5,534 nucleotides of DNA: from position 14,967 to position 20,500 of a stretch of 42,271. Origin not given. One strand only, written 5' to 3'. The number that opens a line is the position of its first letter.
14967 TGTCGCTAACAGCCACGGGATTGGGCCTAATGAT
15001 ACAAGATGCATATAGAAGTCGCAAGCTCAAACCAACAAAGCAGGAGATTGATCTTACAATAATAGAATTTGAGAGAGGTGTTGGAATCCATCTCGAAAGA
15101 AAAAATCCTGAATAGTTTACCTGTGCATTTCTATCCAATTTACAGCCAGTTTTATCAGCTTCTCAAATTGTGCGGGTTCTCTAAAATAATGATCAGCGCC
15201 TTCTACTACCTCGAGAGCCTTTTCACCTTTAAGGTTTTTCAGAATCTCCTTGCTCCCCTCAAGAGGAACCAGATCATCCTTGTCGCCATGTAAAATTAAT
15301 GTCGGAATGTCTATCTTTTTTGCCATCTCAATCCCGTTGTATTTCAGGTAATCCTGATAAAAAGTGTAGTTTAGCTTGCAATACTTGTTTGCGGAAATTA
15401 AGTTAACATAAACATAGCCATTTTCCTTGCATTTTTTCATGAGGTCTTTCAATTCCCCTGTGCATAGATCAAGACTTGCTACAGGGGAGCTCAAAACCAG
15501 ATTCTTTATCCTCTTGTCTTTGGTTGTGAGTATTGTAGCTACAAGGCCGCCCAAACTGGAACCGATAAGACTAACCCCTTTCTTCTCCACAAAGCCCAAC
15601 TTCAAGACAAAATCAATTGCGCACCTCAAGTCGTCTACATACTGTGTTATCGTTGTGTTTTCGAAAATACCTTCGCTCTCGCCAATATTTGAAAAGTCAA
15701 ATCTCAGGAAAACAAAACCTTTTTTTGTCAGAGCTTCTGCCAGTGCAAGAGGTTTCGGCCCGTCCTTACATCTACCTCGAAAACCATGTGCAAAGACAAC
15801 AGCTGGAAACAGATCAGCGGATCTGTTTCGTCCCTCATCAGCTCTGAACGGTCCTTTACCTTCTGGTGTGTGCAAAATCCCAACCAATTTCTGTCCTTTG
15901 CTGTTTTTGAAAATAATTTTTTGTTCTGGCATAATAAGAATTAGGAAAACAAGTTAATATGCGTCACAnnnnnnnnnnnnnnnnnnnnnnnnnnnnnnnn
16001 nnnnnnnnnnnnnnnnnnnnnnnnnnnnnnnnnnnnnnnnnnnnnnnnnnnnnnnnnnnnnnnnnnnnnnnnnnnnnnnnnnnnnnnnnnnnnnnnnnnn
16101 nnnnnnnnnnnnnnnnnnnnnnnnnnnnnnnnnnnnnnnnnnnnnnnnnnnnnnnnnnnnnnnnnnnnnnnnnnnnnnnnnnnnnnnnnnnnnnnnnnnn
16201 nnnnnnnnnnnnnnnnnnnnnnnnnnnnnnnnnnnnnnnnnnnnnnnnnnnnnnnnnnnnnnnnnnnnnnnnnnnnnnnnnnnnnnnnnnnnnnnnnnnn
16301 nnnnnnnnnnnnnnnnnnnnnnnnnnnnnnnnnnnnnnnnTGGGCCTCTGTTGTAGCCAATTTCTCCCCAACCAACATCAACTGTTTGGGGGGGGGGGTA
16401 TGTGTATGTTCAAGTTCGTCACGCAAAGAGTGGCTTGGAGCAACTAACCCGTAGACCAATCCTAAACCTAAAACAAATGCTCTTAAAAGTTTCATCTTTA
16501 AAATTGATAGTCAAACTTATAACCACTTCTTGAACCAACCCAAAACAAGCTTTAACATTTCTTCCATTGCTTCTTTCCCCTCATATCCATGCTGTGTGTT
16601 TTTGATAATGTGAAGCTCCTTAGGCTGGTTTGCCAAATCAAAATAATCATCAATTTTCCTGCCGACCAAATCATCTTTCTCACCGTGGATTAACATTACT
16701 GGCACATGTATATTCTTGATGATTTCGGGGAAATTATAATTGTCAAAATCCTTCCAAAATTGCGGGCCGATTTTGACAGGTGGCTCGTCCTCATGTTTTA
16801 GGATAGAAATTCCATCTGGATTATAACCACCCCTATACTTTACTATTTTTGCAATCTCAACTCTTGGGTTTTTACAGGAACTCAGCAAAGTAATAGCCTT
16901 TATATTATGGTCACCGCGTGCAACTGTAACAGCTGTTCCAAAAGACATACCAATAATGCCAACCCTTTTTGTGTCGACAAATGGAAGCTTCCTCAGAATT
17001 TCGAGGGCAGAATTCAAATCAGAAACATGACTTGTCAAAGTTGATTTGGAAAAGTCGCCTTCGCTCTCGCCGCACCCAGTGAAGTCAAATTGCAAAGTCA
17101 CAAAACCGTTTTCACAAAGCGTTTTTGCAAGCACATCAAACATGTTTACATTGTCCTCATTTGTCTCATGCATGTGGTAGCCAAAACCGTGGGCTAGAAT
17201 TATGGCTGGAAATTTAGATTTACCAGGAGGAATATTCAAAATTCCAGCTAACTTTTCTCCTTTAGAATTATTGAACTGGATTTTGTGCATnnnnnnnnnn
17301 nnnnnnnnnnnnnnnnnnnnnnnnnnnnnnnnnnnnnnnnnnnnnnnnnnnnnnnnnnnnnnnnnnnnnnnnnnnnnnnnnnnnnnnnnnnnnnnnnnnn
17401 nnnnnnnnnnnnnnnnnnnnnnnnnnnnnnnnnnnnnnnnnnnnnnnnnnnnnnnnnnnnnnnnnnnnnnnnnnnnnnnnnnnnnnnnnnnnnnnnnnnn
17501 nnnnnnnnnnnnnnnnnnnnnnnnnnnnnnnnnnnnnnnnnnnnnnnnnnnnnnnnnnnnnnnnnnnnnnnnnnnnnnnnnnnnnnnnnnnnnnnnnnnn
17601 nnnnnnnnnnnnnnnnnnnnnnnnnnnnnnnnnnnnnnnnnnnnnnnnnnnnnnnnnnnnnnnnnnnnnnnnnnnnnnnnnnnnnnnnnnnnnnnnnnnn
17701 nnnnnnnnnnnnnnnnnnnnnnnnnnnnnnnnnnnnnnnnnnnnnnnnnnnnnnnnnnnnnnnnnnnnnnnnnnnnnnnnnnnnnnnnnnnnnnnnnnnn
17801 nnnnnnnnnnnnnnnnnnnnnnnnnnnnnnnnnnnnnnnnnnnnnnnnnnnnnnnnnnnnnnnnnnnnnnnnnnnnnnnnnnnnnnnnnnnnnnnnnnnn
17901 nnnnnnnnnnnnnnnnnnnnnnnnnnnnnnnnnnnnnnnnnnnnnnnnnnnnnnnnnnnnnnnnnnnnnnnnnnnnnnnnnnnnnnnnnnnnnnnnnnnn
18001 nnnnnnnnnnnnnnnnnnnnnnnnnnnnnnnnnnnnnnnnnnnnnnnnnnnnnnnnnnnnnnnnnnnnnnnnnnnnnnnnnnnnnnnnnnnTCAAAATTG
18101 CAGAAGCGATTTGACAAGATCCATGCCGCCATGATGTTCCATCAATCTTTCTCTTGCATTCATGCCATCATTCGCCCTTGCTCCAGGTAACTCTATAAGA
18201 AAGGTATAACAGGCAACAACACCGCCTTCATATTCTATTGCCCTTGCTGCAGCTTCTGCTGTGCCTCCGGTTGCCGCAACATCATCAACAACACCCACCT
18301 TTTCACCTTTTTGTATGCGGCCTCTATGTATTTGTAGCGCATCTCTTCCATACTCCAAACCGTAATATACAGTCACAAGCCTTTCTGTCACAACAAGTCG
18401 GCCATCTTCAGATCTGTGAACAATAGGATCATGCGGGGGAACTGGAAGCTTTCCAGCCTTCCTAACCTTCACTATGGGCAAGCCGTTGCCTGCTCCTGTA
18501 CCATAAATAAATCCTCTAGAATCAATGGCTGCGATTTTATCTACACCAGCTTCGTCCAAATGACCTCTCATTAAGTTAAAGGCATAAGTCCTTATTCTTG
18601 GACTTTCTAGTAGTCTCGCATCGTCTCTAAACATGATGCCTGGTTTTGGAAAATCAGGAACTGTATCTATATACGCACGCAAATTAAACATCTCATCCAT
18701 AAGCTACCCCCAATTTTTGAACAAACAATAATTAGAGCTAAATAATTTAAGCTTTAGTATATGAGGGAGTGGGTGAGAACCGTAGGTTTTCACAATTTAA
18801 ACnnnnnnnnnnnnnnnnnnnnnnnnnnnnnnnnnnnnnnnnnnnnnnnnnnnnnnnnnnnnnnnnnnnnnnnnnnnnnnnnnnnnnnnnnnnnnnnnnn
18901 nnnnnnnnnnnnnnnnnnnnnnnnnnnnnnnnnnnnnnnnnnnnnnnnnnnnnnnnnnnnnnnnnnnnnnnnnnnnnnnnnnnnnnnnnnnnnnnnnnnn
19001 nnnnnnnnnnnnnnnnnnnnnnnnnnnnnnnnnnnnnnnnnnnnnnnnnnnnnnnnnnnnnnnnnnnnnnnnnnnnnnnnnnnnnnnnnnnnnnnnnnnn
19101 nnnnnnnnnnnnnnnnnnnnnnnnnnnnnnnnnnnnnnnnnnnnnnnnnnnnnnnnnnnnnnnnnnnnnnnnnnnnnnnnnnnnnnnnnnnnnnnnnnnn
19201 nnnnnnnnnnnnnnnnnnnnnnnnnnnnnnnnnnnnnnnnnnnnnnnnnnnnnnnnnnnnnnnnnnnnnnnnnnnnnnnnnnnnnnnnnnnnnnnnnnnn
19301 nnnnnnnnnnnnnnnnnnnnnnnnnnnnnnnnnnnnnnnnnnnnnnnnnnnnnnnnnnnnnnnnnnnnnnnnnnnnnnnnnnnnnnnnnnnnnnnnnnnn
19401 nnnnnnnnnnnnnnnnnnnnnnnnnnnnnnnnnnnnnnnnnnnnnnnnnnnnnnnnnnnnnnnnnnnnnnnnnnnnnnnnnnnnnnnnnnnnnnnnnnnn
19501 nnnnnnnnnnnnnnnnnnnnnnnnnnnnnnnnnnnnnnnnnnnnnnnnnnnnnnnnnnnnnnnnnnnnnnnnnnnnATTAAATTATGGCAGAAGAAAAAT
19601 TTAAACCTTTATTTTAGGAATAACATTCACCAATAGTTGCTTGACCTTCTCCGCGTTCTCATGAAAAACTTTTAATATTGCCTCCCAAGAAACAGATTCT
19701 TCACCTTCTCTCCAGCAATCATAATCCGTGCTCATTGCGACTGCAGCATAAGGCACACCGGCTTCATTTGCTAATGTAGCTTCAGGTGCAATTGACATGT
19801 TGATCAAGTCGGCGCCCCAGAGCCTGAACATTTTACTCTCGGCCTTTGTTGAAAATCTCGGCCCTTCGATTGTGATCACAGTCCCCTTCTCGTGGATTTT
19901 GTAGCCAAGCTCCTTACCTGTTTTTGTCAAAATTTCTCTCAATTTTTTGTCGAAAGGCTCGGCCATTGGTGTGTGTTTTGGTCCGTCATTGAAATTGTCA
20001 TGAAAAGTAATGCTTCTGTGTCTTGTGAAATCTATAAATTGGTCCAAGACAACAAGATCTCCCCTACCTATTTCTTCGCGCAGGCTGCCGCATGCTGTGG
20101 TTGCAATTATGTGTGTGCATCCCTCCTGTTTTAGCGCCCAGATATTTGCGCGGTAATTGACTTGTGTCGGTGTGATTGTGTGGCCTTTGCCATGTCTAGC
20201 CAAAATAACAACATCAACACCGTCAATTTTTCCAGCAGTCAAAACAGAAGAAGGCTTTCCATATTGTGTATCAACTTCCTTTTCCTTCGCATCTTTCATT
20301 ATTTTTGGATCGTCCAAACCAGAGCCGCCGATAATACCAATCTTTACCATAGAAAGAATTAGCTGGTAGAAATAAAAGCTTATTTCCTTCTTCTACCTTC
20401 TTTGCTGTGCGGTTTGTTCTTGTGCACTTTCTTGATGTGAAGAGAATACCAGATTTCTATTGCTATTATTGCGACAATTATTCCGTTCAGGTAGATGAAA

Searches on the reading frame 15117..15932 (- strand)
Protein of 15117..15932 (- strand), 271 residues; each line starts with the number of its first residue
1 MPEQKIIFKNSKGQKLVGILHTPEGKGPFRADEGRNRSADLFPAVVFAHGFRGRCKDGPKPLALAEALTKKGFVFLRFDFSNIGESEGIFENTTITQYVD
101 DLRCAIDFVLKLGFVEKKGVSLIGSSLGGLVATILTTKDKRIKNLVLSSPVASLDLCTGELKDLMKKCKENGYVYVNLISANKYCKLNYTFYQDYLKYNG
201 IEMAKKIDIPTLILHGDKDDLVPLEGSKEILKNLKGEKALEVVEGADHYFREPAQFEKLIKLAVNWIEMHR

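Call 10: search_protein_families(library=pfam, proteins=[window:15117-15932:-], max_evalue=0.01)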
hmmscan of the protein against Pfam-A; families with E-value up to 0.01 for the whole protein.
window:15117-15932:- (271 aa): 18 families
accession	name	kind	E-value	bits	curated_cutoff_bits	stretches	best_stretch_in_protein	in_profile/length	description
PF12146.15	Hydrolase_4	-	1.4e-20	74.1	27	2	44-157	6-116/239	Serine aminopeptidase, S33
PF00561.26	Abhydrolase_1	-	9.2e-16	58.7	25.8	2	43-154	1-109/245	alpha/beta hydrolase fold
PF00326.27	Peptidase_S9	-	9.1e-11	42.1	22.6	1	96-268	42-207/213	Prolyl oligopeptidase family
PF20408.4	Abhydrolase_11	-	2.1e-09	37.9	27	1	44-144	4-101/193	Alpha/beta hydrolase domain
PF20434.5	BD-FAE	-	1.3e-08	35.1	26.8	1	42-233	13-214/215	BD-FAE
PF12697.13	Abhydrolase_6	-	2.4e-08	35.3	26.3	1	45-249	1-205/217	Alpha/beta hydrolase family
PF02129.25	Peptidase_S15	-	6.9e-08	32.9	23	1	40-154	17-132/262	X-Pro dipeptidyl-peptidase (S15 family)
PF08840.17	BAAT_C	-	8.8e-06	26.3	20.9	1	105-253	9-163/210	BAAT / Acyl-CoA thioester hydrolase C terminal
PF05728.18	UPF0227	-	1.5e-05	25.5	21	1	117-253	55-175/187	Uncharacterised protein family (UPF0227)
PF03959.19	FSH1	-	1.9e-05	24.9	21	1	99-241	82-193/211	Serine hydrolase (FSH1)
PF01738.24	DLH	-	3.5e-05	23.9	21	0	184-253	120-191/217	Dienelactone hydrolase family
PF06500.17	FrsA-like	-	0.00029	20.2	22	1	5-268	170-410/414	Esterase FrsA-like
PF02273.21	Acyl_transf_2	-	0.00035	20.4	20.3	0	44-151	32-133/294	Acyl transferase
PF07819.20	PGAP1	-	0.00069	19.9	24.3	1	81-154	51-132/233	PGAP1-like alpha/beta domain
PF10142.15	PhoPQ_related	-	0.0014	17.9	20.3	1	194-263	252-317/367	PhoPQ-activated pathogenicity-related protein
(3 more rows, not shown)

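Call 13: find_encoding_contigs(protein=window:15117-15932:-, flank=10000, max_places=10)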
Protein window:15117-15932:- (271 aa): 3 contigs read that carry it; 3 places shown.
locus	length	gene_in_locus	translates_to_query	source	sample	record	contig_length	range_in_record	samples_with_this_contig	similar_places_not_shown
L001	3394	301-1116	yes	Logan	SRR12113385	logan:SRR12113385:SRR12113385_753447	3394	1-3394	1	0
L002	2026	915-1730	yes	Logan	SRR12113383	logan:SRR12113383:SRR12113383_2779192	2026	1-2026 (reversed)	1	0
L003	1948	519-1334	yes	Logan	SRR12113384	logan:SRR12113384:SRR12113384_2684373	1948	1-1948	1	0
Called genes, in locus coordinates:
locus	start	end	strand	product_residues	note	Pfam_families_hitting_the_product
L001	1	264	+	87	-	?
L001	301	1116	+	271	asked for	PF20434:BD-FAE (weak), PF00561:Abhydrolase_1, PF12146:Hydrolase_4, PF12697:Abhydrolase_6 (weak), PF00326:Peptidase_S9, PF05728:UPF0227 (weak), PF08840:BAAT_C (weak), PF12146:Hydrolase_4 (weak), +3 more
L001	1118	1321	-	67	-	-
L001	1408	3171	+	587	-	-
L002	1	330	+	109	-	?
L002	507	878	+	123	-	-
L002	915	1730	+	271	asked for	PF20434:BD-FAE (weak), PF00561:Abhydrolase_1, PF12146:Hydrolase_4, PF12697:Abhydrolase_6 (weak), PF00326:Peptidase_S9, PF05728:UPF0227 (weak), PF08840:BAAT_C (weak), PF12146:Hydrolase_4 (weak), +3 more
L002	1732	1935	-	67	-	-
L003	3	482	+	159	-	?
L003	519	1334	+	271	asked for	PF20434:BD-FAE (weak), PF00561:Abhydrolase_1, PF12146:Hydrolase_4, PF12697:Abhydrolase_6 (weak), PF00326:Peptidase_S9, PF05728:UPF0227 (weak), PF08840:BAAT_C (weak), PF12146:Hydrolase_4 (weak), +3 more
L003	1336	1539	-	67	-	-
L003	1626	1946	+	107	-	?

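Call 40: find_homologous_proteins(query=window:15117-15932:-, max_evalue=1e-10)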
Query window:15117-15932:- (271 aa): 125 proteins with E <= 1e-10 among 1680 candidates; the best 120 are listed.
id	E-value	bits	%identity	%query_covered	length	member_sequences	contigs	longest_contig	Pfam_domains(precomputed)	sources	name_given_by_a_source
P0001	1.4e-148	511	85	100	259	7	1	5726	PF12740.15,PF05728.19,PF01738.25,PF00561.27,PF12146.16,PF02129.25,PF00326.28,PF20408.5,PF06500.18,PF05448.19,PF12697.14,PF08840.18,PF20434.6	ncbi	-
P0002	9.2e-136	469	77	100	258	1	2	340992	PF12740.15,PF03959.20,PF01738.25,PF00561.27,PF12146.16,PF02129.25,PF00326.28,PF20408.5,PF06500.18,PF05448.19,PF12697.14,PF08840.18,PF07819.20,PF20434.6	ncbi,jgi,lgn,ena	-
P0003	6.3e-50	188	41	100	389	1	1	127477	PF02129.25,PF00326.28,PF05728.19,PF12697.14,PF01738.25,PF00561.27,PF01592.22,PF12146.16,PF20434.6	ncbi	-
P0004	6.6e-50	188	41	92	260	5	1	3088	PF12740.15,PF03959.20,PF05728.19,PF01738.25,PF00561.27,PF12146.16,PF02129.25,PF00326.28,PF20408.5,PF06500.18,PF05448.19,PF12697.14,PF12695.14,PF08840.18,PF02230.23,PF20434.6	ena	-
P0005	1.2e-49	187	42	96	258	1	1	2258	PF12740.15,PF05728.19,PF01738.25,PF00561.27,PF12146.16,PF02129.25,PF00326.28,PF20408.5,PF06500.18,PF05448.19,PF12697.14,PF12695.14,PF02230.23,PF20434.6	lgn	-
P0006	1.1e-48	184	41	98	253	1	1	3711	PF12740.15,PF03959.20,PF05728.19,PF01738.25,PF00561.27,PF12146.16,PF02129.25,PF00326.28,PF20408.5,PF05448.19,PF12697.14,PF20434.6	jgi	jgi:dipeptidyl aminopeptidase/acylaminoacyl peptidase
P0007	1.0e-47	181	42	96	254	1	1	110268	PF02129.25,PF00326.28,PF20408.5,PF05728.19,PF12697.14,PF00561.27,PF12146.16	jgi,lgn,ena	jgi:alpha-beta hydrolase superfamily lysophospholipase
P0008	3.2e-47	179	42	98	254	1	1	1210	PF02129.25,PF00326.28,PF20408.5,PF12697.14,PF01738.25,PF00561.27,PF12146.16,PF20434.6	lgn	-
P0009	5.1e-47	178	41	97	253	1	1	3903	PF02129.25,PF00326.28,PF20408.5,PF12697.14,PF01738.25,PF00561.27,PF12146.16,PF20434.6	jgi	jgi:dipeptidyl aminopeptidase/acylaminoacyl peptidase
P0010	6.6e-46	175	40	99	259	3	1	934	PF02129.25,PF00326.28,PF05728.19,PF12697.14,PF01738.25,PF00561.27,PF12146.16,PF20434.6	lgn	-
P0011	2.0e-44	170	41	96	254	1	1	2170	PF02129.25,PF00326.28,PF20408.5,PF12697.14,PF01738.25,PF00561.27,PF12146.16,PF20434.6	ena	-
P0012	1.3e-40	158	40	99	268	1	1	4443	PF01738.25,PF00561.27,PF12146.16,PF02129.25,PF00326.28,PF20408.5,PF06500.18,PF05448.19,PF12697.14,PF08840.18,PF02273.22,PF20434.6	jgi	-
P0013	4.8e-40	156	39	98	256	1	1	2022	PF20408.5,PF05728.19,PF12697.14,PF00561.27,PF12146.16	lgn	-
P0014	6.2e-40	155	39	100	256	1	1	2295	PF02129.25,PF00326.28,PF20408.5,PF12740.15,PF03959.20,PF06500.18,PF05448.19,PF01738.25,PF00561.27,PF12146.16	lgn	-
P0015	1.1e-39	154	39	99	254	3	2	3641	PF02129.25,PF00326.28,PF20408.5,PF05728.19,PF12697.14,PF01738.25,PF00561.27,PF12146.16,PF20434.6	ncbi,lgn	-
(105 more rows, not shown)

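Call 42: find_encoding_contigs(protein=P0002, flank=10000, max_places=4)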
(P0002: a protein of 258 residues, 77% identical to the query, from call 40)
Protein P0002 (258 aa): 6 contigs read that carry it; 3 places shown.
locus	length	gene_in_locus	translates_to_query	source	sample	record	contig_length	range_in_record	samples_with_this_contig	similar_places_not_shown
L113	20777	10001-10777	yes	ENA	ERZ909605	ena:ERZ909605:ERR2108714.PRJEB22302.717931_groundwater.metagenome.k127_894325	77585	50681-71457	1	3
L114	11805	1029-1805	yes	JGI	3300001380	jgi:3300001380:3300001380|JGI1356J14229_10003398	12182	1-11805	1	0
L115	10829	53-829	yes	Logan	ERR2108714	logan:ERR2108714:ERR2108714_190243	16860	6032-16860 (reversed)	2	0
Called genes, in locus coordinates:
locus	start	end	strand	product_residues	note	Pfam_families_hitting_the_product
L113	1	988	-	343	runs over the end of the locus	-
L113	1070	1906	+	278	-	-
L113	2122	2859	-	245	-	PF00512:HisKA, PF02518:HATPase_c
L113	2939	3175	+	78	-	PF00462:Glutaredoxin, PF13409:GST_N_2 (weak)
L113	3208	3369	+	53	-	-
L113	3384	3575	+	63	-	-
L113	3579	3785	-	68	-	PF10049:DUF2283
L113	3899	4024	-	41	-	-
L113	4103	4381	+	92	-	PF07578:LAB_N (weak)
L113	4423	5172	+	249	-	PF01048:PNP_UDP_1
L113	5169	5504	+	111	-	-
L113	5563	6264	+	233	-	-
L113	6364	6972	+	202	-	-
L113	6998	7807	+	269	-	-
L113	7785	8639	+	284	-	PF02129:Peptidase_S15 (faint), PF20434:BD-FAE, PF00561:Abhydrolase_1 (faint), PF01738:DLH (faint), PF12146:Hydrolase_4 (faint), PF12697:Abhydrolase_6 (faint), PF20408:Abhydrolase_11 (faint), PF00326:Peptidase_S9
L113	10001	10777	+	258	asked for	PF06500:FrsA-like, PF02129:Peptidase_S15, PF20434:BD-FAE, PF00561:Abhydrolase_1, PF12146:Hydrolase_4, PF12697:Abhydrolase_6, PF20408:Abhydrolase_11 (weak), PF00326:Peptidase_S9, +7 more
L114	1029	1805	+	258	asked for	PF06500:FrsA-like, PF02129:Peptidase_S15, PF20434:BD-FAE, PF00561:Abhydrolase_1, PF12146:Hydrolase_4, PF12697:Abhydrolase_6, PF20408:Abhydrolase_11 (weak), PF00326:Peptidase_S9, +7 more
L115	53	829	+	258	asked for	PF06500:FrsA-like, PF02129:Peptidase_S15, PF20434:BD-FAE, PF00561:Abhydrolase_1, PF12146:Hydrolase_4, PF12697:Abhydrolase_6, PF20408:Abhydrolase_11 (weak), PF00326:Peptidase_S9, +7 more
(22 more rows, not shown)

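Call 43: find_encoding_contigs(protein=P0001, flank=10000, max_places=4)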
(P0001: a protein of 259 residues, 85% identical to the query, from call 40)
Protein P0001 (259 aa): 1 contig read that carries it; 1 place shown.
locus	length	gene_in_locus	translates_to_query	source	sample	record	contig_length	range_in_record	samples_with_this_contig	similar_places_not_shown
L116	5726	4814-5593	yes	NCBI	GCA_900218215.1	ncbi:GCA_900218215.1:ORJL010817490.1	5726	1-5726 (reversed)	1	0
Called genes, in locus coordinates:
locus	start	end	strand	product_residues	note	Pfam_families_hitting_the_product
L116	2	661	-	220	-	?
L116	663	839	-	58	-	-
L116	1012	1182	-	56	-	-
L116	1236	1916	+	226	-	PF00156:Pribosyltran (weak)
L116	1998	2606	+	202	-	-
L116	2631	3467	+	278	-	-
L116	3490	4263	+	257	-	PF06500:FrsA-like, PF01738:DLH (weak), PF02129:Peptidase_S15, PF20434:BD-FAE (weak), PF12146:Hydrolase_4, PF00561:Abhydrolase_1 (weak), PF12697:Abhydrolase_6, PF20408:Abhydrolase_11 (faint), +1 more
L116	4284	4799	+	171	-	-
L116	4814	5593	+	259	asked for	PF06500:FrsA-like, PF20434:BD-FAE, PF00561:Abhydrolase_1, PF12146:Hydrolase_4, PF12697:Abhydrolase_6, PF00326:Peptidase_S9, PF05728:UPF0227 (weak), PF08840:BAAT_C (weak), +6 more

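Call 99: predict_structure(alignment_id=A12)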
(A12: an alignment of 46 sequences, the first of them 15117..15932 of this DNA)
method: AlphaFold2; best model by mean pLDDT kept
length: 271 residues; sequences in the alignment: 46
mean_pLDDT: 92.7   pTM: 0.91
mean pLDDT of the five models: 92.7, 91.9, 91.9, 91.3, 90.6
residues with pLDDT >= 90: 225; 70-90: 30; 50-70: 15; < 50: 1
segments of 3 or more residues with pLDDT < 50: none
pLDDT, mean of each block of 10 residues (from residue 1): 94 98 75 57 96 83 97 97 94 96 98 95 97 98 98 86 89 89 89 95 98 97 96 98 97 98 98 87
secondary structure, 60 per line:
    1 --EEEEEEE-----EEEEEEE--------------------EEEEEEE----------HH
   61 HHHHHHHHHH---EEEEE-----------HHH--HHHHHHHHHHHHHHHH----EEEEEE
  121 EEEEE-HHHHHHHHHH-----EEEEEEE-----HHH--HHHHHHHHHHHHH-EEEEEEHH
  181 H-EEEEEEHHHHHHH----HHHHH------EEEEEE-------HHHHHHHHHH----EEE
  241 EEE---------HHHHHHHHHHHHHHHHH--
elements in order: E3-9 E15-21 E42-48 H59-70 E74-78 H95-110 E115-125 H127-136 E142-148 H159-171 E173-178 E183-188 H189-195 H200-204 E211-216 H224-233 E238-243 H253-269
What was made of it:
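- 15801..15839 (-): Copy C: 39-nt insert in the alpha/beta-hydrolase gene (ORF 15117-15932, minus strand). It encodes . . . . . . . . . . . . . (residues 32-44). The AlphaFold model puts it in the beta2-beta3 loop at low pLDDT (call 99).
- The AlphaFold model has mean pLDDT 92.7, but the insert lies in a coil between strands 15-21 and 42-48 with pLDDT 57-75 (call 99). The host genes are unrelated (surface proteins and hydrolases), and the positions are loops or gene ends (call 99).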

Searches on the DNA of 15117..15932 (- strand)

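Call 76: search_rna_families(sources=[L117, L113, L116, L064, L077], threshold=gathering)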
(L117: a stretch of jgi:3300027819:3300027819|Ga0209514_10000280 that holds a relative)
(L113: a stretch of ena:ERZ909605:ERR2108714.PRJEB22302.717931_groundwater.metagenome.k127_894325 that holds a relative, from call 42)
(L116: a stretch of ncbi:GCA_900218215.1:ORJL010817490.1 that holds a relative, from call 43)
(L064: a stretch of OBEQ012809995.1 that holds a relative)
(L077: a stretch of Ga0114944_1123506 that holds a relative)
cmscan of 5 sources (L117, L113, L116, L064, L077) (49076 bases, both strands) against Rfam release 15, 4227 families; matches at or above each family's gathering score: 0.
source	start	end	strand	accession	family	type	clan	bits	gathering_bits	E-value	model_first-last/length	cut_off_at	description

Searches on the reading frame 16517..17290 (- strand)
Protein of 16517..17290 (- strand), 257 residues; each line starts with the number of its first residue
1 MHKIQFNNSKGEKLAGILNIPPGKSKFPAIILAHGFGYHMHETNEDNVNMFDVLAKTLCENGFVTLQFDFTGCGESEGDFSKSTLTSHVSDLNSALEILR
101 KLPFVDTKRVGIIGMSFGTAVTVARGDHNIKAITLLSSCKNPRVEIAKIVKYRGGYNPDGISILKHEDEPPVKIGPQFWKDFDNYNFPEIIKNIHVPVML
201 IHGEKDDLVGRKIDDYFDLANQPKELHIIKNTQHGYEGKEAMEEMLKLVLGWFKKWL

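Call 10: search_protein_families(library=pfam, proteins=[window:16517-17290:-], max_evalue=0.01)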
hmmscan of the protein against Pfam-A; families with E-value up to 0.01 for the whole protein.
window:16517-17290:- (257 aa): 12 families
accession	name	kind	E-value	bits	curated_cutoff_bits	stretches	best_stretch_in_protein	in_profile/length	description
PF00326.27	Peptidase_S9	-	6.7e-12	45.8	22.6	2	51-123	3-79/213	Prolyl oligopeptidase family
PF02129.25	Peptidase_S15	-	1.7e-11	44.8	23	1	12-138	3-128/262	X-Pro dipeptidyl-peptidase (S15 family)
PF12146.15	Hydrolase_4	-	2.9e-11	43.5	27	1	29-129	6-97/239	Serine aminopeptidase, S33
PF06500.17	FrsA-like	-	2e-10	40.5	22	1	1-124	168-281/414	Esterase FrsA-like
PF00561.26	Abhydrolase_1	-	8e-08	32.7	25.8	1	28-143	1-106/245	alpha/beta hydrolase fold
PF12697.13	Abhydrolase_6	-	8.8e-08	33.5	26.3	1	30-234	1-204/217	Alpha/beta hydrolase family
PF20434.5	BD-FAE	-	9.9e-08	32.2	26.8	1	23-210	9-204/215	BD-FAE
PF01738.24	DLH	-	3.4e-07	30.5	21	1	18-129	5-118/217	Dienelactone hydrolase family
PF05448.18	AXE1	-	2.5e-06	26.9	21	1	91-127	159-195/321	Acetyl xylan esterase (AXE1)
PF20408.4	Abhydrolase_11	-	2.3e-05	24.7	27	0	191-243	123-174/193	Alpha/beta hydrolase domain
PF08840.17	BAAT_C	-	0.0011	19.5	20.9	1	94-206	8-124/210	BAAT / Acyl-CoA thioester hydrolase C terminal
PF12740.14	PETase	-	0.0021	18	28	0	191-257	164-233/263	PET hydrolase-like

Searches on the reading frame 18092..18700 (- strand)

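Call 39: search_protein_families(library=pfam, proteins=[window:18092-18700:-], max_evalue=0.001)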
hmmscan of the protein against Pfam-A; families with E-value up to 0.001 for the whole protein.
window:18092-18700:- (202 aa): 1 family
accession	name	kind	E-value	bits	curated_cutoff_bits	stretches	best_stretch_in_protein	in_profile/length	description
PF00156.33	Pribosyltran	-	6.7e-06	25.9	26.3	1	36-168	15-124/158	Phosphoribosyl transferase domain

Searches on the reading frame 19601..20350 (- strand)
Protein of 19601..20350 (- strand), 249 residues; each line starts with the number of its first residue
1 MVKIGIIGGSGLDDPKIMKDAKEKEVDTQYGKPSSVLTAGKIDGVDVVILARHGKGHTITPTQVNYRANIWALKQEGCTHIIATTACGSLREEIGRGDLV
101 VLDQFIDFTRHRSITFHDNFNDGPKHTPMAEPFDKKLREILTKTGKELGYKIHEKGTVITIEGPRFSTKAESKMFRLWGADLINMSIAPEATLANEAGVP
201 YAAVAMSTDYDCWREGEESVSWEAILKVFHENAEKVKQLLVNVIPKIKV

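Call 39: search_protein_families(library=pfam, proteins=[window:19601-20350:-], max_evalue=0.001)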
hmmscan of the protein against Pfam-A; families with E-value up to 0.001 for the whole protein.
window:19601-20350:- (249 aa): 1 family
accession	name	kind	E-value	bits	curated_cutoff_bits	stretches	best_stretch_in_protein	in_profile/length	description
PF01048.26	PNP_UDP_1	-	1.2e-52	179.1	25.1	1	3-244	1-232/233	Phosphorylase superfamily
